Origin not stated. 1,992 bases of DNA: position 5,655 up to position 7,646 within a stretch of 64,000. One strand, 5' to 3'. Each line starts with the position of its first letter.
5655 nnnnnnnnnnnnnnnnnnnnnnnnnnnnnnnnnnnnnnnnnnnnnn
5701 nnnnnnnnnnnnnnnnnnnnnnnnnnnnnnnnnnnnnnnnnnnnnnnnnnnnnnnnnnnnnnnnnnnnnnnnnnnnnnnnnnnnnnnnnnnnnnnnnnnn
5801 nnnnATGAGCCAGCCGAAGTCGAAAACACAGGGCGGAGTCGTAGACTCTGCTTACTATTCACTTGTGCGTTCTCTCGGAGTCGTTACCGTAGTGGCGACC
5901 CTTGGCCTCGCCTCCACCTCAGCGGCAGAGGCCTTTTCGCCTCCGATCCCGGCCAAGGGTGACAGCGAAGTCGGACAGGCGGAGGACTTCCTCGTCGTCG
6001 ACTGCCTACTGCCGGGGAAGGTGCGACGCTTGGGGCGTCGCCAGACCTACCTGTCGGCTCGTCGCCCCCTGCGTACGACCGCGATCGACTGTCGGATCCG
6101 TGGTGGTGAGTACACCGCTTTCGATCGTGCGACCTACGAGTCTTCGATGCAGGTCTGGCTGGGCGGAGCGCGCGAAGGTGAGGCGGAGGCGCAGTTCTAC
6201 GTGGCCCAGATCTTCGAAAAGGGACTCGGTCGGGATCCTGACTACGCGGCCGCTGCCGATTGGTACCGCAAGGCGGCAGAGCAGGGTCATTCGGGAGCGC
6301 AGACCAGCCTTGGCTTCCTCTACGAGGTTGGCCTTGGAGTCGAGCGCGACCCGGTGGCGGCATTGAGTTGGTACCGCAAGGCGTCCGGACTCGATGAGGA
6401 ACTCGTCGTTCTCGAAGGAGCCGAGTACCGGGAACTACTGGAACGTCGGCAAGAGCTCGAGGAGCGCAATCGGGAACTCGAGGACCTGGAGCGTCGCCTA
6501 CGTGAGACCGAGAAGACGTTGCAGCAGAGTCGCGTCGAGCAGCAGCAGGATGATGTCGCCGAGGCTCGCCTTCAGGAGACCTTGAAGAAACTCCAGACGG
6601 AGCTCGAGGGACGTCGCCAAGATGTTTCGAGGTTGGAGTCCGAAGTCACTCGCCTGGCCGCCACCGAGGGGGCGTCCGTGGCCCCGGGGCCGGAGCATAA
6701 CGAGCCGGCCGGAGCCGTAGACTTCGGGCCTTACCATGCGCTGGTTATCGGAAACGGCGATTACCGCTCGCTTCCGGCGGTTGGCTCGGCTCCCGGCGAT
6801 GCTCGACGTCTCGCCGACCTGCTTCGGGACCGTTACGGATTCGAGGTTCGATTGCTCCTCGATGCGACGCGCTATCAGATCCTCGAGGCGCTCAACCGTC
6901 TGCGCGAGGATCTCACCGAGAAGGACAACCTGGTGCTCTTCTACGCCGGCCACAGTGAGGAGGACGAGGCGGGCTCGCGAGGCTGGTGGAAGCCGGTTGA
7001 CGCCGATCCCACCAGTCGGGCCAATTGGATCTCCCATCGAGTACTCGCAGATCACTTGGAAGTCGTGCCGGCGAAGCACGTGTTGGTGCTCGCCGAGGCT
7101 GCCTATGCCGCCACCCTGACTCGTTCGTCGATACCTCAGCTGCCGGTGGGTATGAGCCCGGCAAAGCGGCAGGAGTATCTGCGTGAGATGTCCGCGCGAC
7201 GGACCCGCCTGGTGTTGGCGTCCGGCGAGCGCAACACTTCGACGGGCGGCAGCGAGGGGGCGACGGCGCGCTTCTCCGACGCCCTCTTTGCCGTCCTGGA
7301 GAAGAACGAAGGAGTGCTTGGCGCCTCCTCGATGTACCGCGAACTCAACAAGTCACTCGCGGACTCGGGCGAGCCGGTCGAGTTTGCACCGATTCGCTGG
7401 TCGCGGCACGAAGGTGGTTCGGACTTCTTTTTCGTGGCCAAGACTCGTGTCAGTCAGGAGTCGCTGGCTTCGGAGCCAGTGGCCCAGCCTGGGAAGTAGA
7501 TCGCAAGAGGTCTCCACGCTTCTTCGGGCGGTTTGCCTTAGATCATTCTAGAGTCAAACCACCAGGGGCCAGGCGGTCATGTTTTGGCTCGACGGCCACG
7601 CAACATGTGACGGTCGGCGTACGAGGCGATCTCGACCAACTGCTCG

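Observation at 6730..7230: Second caspase-like domain keeps the catalytic His but has Ala at the catalytic Cys position (pseudo-orthocaspase paired with an active one)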

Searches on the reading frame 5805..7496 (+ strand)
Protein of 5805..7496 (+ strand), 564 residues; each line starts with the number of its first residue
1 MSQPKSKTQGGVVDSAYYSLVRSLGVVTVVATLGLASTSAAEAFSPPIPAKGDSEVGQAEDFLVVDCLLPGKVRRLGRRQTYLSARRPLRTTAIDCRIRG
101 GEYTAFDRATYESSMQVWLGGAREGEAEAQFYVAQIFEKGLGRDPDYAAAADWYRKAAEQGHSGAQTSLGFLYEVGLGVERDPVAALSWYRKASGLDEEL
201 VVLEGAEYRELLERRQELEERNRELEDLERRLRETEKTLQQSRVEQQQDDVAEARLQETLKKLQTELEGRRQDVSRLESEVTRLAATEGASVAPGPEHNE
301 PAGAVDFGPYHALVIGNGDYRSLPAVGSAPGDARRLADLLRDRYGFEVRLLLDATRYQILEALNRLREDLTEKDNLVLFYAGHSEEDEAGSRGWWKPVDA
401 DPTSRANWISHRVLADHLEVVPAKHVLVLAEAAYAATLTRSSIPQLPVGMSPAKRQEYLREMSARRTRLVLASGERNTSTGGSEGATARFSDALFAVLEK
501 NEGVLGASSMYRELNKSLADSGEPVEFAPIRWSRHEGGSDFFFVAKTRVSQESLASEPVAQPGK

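Call 3: search_protein_families(library=pfam, proteins=[window:5805-7496:+], max_evalue=0.01)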
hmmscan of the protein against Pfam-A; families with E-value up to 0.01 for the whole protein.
window:5805-7496:+ (564 aa): 2 families
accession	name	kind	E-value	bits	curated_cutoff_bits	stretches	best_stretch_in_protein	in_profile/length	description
PF08238.18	Sel1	-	1.5e-17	63.8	30.7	2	127-162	1-36/36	Sel1 repeat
PF00656.27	Peptidase_C14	-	3.1e-15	56.9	21.4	1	311-520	3-213/233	Caspase domain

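Call 5: find_homologous_proteins(query=window:5805-7496:+, max_evalue=0.00001)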
Query window:5805-7496:+ (564 aa): 2253 proteins with E <= 0.00001 among 8000 candidates; the best 120 are listed.
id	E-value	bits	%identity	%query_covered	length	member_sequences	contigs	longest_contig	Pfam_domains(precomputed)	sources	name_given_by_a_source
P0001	0.0e+0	1073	90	96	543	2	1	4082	PF00656.28,PF08238.19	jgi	jgi:hypothetical protein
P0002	8.3e-241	819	77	87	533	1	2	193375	PF00656.28,PF08238.19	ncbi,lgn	-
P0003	4.7e-230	783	74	87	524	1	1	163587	PF00656.28,PF08238.19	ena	-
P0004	1.2e-183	630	61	89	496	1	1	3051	PF09762.15,PF00656.28,PF08238.19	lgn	-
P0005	4.8e-180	618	56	93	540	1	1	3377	PF00656.28,PF08238.19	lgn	-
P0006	7.2e-179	614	61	89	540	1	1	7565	PF00656.28,PF08238.19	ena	-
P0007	8.6e-175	601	59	86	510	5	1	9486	PF24423.3,PF00656.28,PF08238.19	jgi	jgi:hypothetical protein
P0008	1.2e-171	590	59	86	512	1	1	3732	PF00656.28,PF08238.19,PF07888.17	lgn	-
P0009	9.9e-170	584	52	93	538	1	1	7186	PF00656.28,PF08238.19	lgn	-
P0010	9.9e-163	561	53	87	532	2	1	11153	PF00656.28,PF08238.19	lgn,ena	-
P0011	1.8e-162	560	53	87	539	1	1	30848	PF00656.28,PF08238.19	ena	-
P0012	5.1e-162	559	50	93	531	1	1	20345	PF00656.28,PF08238.19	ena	-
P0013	1.3e-160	554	50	93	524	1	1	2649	PF00656.28,PF08238.19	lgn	-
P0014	6.9e-160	552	50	93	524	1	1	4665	PF00656.28,PF08238.19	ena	-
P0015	8.2e-160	551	51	92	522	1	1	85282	PF00656.28,PF08238.19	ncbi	-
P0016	1.3e-159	551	51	87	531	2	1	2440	PF00656.28,PF08238.19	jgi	-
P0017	5.1e-152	526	50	93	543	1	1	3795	PF00656.28,PF08238.19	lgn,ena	-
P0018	3.0e-151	523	52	87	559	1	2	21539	PF11559.14,PF00656.28,PF08238.19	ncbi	-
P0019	7.5e-151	522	50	95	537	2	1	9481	PF00656.28,PF08238.19,PF24161.2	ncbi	-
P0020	2.9e-149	517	51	86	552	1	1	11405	PF00656.28,PF08238.19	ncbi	-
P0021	5.3e-149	516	52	87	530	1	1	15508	PF00656.28,PF19220.7,PF08238.19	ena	-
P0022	7.2e-149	515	48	91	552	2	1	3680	PF00656.28,PF08238.19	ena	-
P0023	7.9e-149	515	50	87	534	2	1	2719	PF00656.28,PF08238.19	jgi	jgi:hypothetical protein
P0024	2.8e-148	513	49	87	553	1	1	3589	PF00656.28,PF08238.19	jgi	jgi:hypothetical protein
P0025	2.9e-148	513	50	87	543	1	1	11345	PF00656.28,PF08238.19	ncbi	-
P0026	3.9e-148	513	48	92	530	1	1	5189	PF00656.28,PF08238.19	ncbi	ncbi:MAG: caspase family protein [Acidobacteriota bacterium]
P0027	5.2e-148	512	48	92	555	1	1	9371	PF00656.28,PF08238.19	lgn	-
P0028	1.5e-147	511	48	93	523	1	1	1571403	PF00656.28,PF06818.21,PF08238.19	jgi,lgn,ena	-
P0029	1.5e-147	511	50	88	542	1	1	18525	PF00656.28,PF28231.1,PF19220.7,PF08238.19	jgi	jgi:hypothetical protein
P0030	1.8e-147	511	49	89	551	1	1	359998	PF00656.28,PF08238.19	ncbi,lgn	ncbi:MAG: caspase family protein [Acidobacteriota bacterium]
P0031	3.1e-147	510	49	88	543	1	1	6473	PF00656.28,PF08238.19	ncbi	-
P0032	4.0e-147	509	49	92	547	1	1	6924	PF00656.28,PF08238.19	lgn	-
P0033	6.9e-146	505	48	92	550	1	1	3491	PF00656.28,PF08238.19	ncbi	-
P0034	8.8e-146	505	48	86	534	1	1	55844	PF00656.28,PF08238.19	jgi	jgi:hypothetical protein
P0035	9.2e-146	505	48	94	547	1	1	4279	PF00656.28,PF08238.19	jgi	jgi:hypothetical protein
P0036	1.0e-145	505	45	93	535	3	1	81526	PF00656.28,PF08238.19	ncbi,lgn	-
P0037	1.1e-145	505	49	88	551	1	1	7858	PF25526.2,PF00656.28,PF08238.19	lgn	-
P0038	1.3e-145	504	48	87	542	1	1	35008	PF00656.28,PF08238.19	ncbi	ncbi:MAG: caspase family protein [Acidobacteriota bacterium]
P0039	1.4e-145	504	49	87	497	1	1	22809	PF00656.28,PF08238.19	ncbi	ncbi:MAG: caspase family protein, partial [Thermoanaerobaculia bacterium]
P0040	4.6e-145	503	49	87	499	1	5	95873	PF00656.28,PF08238.19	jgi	jgi:hypothetical protein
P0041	6.6e-145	502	49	87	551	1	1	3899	PF00656.28,PF08238.19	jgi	jgi:hypothetical protein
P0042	1.3e-144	501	46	93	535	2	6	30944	PF00656.28,PF08238.19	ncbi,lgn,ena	-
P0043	1.9e-144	501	50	86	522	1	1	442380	PF00656.28,PF08238.19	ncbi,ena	-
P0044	2.9e-144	500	48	89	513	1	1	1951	PF00656.28,PF08238.19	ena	-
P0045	1.1e-143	498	47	93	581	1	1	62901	PF00656.28,PF08238.19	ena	-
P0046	1.2e-143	498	48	92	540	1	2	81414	PF00656.28,PF08238.19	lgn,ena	-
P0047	2.3e-143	497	49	87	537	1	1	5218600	PF00656.28,PF08238.19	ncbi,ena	-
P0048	9.7e-143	495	48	91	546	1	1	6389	PF00656.28,PF08238.19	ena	-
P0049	1.7e-142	494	47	94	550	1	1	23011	PF00656.28,PF08238.19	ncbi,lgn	ncbi:MAG: caspase family protein [Acidobacteriota bacterium]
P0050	1.5e-141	491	47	88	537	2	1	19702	PF00656.28,PF08238.19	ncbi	ncbi:MAG: caspase family protein [Acidobacteriota bacterium]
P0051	1.2e-140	488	50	86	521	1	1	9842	PF00656.28,PF08238.19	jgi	jgi:hypothetical protein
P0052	1.2e-140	488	49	91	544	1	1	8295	PF00656.28,PF08238.19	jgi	jgi:hypothetical protein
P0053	1.5e-140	488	49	86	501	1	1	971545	PF00656.28,PF08238.19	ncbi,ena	-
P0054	1.2e-138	482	45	93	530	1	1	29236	PF00656.28,PF08238.19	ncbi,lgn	-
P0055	1.3e-137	478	46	86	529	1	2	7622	PF00656.28,PF06818.21,PF08238.19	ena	-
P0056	2.2e-135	471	49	86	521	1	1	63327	PF04849.19,PF00656.28,PF08238.19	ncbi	-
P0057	3.9e-135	470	46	86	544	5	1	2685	PF00656.28,PF08238.19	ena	-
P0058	5.5e-135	469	46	87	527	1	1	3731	PF00656.28,PF08238.19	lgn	-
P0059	7.9e-135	469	48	87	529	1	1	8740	PF00656.28,PF08238.19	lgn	-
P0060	1.2e-134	468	43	91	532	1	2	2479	PF00656.28,PF08238.19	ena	-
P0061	1.9e-134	468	45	92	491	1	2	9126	PF00656.28,PF08238.19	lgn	-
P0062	1.9e-134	468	47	52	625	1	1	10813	PF00656.28,PF08238.19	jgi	jgi:Caspase domain/Sel1 repeat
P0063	2.5e-134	467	45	87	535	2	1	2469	PF00656.28,PF08238.19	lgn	-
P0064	2.7e-134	467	46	92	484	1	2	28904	PF00656.28,PF08238.19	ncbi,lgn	ncbi:MAG: caspase family protein [Thermoanaerobaculia bacterium]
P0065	4.8e-134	466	48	87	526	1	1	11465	PF00656.28,PF08238.19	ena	-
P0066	9.3e-134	465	46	87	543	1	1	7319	PF00656.28,PF08238.19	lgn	-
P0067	1.1e-133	465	41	89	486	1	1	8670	PF00656.28,PF08238.19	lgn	-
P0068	4.7e-133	463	46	86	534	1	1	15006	PF00656.28,PF08238.19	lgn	-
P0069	3.3e-132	460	45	88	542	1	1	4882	PF00656.28,PF08238.19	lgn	-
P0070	3.5e-132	460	46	92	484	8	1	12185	PF00656.28,PF08238.19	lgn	-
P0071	4.3e-132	460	50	82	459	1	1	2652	PF00656.28,PF08238.19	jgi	jgi:hypothetical protein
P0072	1.1e-131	459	45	93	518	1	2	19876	PF00656.28,PF08238.19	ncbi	-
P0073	1.6e-131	458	47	89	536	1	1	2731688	PF00656.28,PF08238.19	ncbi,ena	-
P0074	2.1e-131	458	44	88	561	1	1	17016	PF00656.28,PF08238.19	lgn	-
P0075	2.6e-131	457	45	92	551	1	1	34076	PF00656.28,PF08238.19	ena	-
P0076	6.2e-131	456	45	86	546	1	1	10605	PF00656.28,PF08238.19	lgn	-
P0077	1.1e-130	455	46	87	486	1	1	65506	PF00656.28,PF08238.19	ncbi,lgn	-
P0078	2.1e-130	454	50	42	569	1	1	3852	PF00656.28,PF08238.19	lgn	-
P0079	2.1e-130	454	44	93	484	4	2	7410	PF00656.28,PF08238.19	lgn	-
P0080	2.1e-130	454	47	88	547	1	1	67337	PF00656.28,PF08238.19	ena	-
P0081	4.0e-130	453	47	87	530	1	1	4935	PF00656.28,PF08238.19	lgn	-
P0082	2.4e-129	451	47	89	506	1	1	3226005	PF00656.28,PF08238.19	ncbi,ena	-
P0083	5.0e-129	450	44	89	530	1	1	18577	PF00656.28,PF08238.19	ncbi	ncbi:MAG: caspase family protein [Acidobacteriota bacterium]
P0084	5.5e-129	450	45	89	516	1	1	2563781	PF00656.28,PF08238.19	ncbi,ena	-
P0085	2.1e-128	448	44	95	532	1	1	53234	PF00656.28,PF08238.19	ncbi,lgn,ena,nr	ncbi:MAG: caspase family protein [Thermoanaerobaculia bacterium]|nr:caspase family protein [Thermoan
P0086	2.3e-128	448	47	89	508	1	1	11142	PF00656.28,PF08238.19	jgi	jgi:hypothetical protein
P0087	1.5e-127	445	40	88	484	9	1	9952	PF00656.28,PF08238.19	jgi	-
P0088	2.3e-127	444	47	85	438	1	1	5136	PF00656.28,PF08238.19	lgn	-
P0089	3.2e-126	441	45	87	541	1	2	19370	PF00656.28,PF08238.19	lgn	-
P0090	3.9e-126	440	51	40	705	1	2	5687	PF00656.28,PF08238.19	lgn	-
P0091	1.1e-125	439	44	87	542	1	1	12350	PF00656.28,PF08238.19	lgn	-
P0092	1.1e-125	439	43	93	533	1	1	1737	PF00656.28,PF08238.19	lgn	-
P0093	8.0e-125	436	40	51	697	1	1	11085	PF00656.28,PF08238.19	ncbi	-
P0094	1.1e-124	435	46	87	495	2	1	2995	PF00656.28,PF08238.19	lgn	-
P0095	1.8e-124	435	43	87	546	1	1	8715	PF00656.28,PF08238.19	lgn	-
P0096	1.8e-123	431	52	40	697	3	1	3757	PF00656.28,PF08238.19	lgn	-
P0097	2.8e-123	431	42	51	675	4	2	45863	PF00656.28,PF08238.19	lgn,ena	-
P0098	4.3e-123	430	42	46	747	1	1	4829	PF00656.28,PF08238.19,PF10174.15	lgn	-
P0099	4.4e-123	430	47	45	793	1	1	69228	PF00656.28,PF08238.19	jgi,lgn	-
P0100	2.9e-122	427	43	43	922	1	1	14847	PF00656.28,PF08238.19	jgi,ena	-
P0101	4.4e-122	427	37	61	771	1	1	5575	PF00656.28,PF08238.19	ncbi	-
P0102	1.5e-121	425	44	43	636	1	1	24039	PF00656.28,PF08238.19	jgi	jgi:hypothetical protein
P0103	2.1e-121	425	42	92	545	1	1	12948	PF00656.28,PF08238.19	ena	-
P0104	2.6e-121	424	44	44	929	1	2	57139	PF00656.28,PF08238.19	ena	-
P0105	5.9e-121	423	46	80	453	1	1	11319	PF00656.28,PF08238.19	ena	-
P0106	1.6e-120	422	43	50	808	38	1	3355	PF00656.28,PF08238.19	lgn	-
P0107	1.6e-120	422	47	44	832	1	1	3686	PF00656.28,PF08238.19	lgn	-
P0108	3.2e-120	421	48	41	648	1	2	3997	PF00656.28,PF08238.19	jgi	jgi:uncharacterized caspase-like protein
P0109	3.4e-120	421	45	50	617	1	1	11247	PF00656.28,PF08238.19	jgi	jgi:hypothetical protein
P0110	3.8e-120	420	43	87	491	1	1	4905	PF00656.28,PF08238.19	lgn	-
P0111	5.3e-120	420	45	43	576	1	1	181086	PF00656.28,PF08238.19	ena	-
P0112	5.4e-120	420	47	44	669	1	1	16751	PF00656.28,PF08238.19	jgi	jgi:hypothetical protein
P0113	6.7e-120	420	44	44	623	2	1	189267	PF00656.28,PF08238.19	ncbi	-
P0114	8.1e-120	419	45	45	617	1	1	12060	PF00656.28,PF08238.19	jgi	jgi:hypothetical protein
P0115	8.7e-120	419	44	46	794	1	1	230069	PF00656.28,PF08238.19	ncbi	-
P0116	9.5e-120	419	47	43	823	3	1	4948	PF00656.28,PF08238.19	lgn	-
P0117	1.0e-119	419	44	51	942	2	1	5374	PF00656.28,PF08238.19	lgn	-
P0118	1.1e-119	419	51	40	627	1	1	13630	PF00656.28,PF08238.19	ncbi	-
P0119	1.2e-119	419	45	46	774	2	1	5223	PF00656.28,PF08238.19,PF24161.2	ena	-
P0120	2.3e-119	418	51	42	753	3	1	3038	PF00656.28,PF08238.19,PF28019.1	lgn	-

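Call 10: find_related_loci(query=A1, collection=genome_contigs, flank=7000)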
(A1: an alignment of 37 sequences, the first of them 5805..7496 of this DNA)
Query A1 (564 aa) in genome_contigs; peptide patterns used: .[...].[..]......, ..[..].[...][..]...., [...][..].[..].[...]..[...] (x = any residue, [..] = any of these).
599 stretches matched a pattern (row limit reached: there are more); 426 encode a relative of the query (tblastn E <= 1e-3); the best 80 are kept; 80 distinct loci.
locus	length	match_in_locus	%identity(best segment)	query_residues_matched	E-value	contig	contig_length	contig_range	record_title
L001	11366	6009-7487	52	55-544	1e-153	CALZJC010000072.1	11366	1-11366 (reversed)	MAG: Thermoanaerobaculia bacterium isolate FO_M_Acidobacteriota_08.1 genome assembly, contig: scaffold_4627, whole genom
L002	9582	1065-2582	51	37-544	1e-153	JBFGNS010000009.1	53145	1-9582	MAG: Thermoanaerobaculia bacterium isolate Mix_sand03.2021.01.Z.37 k141_502993_length_53145_cov_15.1899, whole genome sh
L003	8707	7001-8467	48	59-546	5e-151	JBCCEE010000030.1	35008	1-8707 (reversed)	MAG: Acidobacteriota bacterium isolate P01_B01_bin.10 k141_601824_length_35008_cov_18.0114, whole genome shotgun sequenc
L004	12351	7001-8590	47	16-544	5e-148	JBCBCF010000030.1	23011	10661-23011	MAG: Acidobacteriota bacterium isolate J06592_5 NODE_219_length_23011_cov_9.315386, whole genome shotgun sequence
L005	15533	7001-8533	49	45-547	9e-147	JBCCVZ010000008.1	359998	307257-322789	MAG: Acidobacteriota bacterium isolate P01_E01_bin.5 k141_1428844_length_359998_cov_45.1185, whole genome shotgun sequen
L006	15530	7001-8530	48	59-564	2e-146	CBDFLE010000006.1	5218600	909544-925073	MAG: Candidatus Multivoradales bacterium isolate 28b26adc-de60-4d61-9d00-aad20df54228 genome assembly, contig: contig_5,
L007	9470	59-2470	47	49-546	3e-140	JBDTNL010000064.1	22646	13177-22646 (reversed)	MAG: Acidobacteriota bacterium isolate cluster3_bin.15 NODE_7649_length_22646_cov_46.437962, whole genome shotgun sequen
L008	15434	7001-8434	48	60-544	9e-134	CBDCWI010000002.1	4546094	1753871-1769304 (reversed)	MAG: Candidatus Multivoradales bacterium isolate 1f28cde2-ba50-4c22-9f4e-741ccd2d9d18 genome assembly, contig: contig_2,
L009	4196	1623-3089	47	26-544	5e-136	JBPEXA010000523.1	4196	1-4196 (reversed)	MAG: Thermoanaerobaculia bacterium isolate MAG12 MAG12_MAG12_523, whole genome shotgun sequence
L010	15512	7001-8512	45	22-546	3e-130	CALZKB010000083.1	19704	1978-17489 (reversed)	MAG: Thermoanaerobaculia bacterium isolate FO_M_Acidobacteriota_07 genome assembly, contig: scaffold_3150, whole genome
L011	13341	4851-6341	44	47-546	1e-126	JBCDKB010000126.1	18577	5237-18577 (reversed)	MAG: Acidobacteriota bacterium isolate P01_H01_bin.49 k141_663207_length_18577_cov_13.0000, whole genome shotgun sequenc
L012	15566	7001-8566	44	17-547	1e-124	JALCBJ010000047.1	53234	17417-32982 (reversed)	MAG: Thermoanaerobaculia bacterium isolate IB1_shallow_metabat_bins_2.tsv.009 NODE_125_length_53234_cov_19.502905, whole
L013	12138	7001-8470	43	60-560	1e-121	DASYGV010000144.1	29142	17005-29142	MAG TPA_asm: Thermoanaerobaculia bacterium isolate SMAG_U4223 k141_1066628, whole genome shotgun sequence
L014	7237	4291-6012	40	56-544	8e-117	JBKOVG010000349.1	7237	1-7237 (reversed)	MAG: Candidatus Methylomirabilota bacterium isolate GM_EKS_MAG_00050 GM_EKS_000000305457, whole genome shotgun sequence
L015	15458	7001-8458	44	43-544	8e-117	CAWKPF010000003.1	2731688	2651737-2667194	MAG: uncultured Acidobacteriota bacterium isolate MFD09779.bin.1.69 genome assembly, contig: contig_21579, whole genome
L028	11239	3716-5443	39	55-544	2e-106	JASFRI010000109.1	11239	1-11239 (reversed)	MAG: Acidobacteriota bacterium isolate D1103M02metaG_Bin_141 D1103M02metaG_FD_scaffold_1946_c1, whole genome shotgun seq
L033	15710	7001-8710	39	1-544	5e-104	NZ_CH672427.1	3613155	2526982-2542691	Nitrococcus mobilis Nb-231 scf_1099646003885, whole genome shotgun sequence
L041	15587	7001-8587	37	40-548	3e-101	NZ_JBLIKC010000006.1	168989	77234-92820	MAG: Zhongshania sp. isolate 3300054695_175 Ga0535665_0000038, whole genome shotgun sequence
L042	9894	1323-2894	40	61-544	3e-101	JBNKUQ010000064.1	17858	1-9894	MAG: Cellvibrionaceae bacterium isolate A1A2.bin.40.strict NODE_64_length_17858_cov_4.998763, whole genome shotgun seque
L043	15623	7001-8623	39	48-544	3e-101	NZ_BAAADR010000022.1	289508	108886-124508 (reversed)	Halomonas salifodinae strain JCM 14803 sequence22, whole genome shotgun sequence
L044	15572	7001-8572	37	27-544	4e-101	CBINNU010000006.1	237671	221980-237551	MAG TPA_asm: uncultured Cellvibrio sp. isolate SRR16817062_concoct_63 genome assembly, contig: ERZ27393189.16, whole gen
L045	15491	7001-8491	37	54-544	9e-101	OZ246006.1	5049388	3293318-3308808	MAG: Kangiellaceae bacterium isolate bc4e15d3-8690-4727-bacd-7ca0b6a83e12 genome assembly, chromosome: 1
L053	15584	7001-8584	39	59-544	6e-99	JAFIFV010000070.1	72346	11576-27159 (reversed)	MAG: Ectothiorhodospiraceae bacterium isolate coassembly_bin.70 k141_47141, whole genome shotgun sequence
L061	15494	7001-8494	39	60-547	2e-97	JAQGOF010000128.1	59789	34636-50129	MAG: Gammaproteobacteria bacterium isolate RYN_606 scaffold_1377284, whole genome shotgun sequence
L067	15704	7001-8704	36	15-544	3e-96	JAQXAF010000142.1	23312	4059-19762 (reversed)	MAG: Luminiphilus sp. isolate cluster4_bin.100 k119_405152, whole genome shotgun sequence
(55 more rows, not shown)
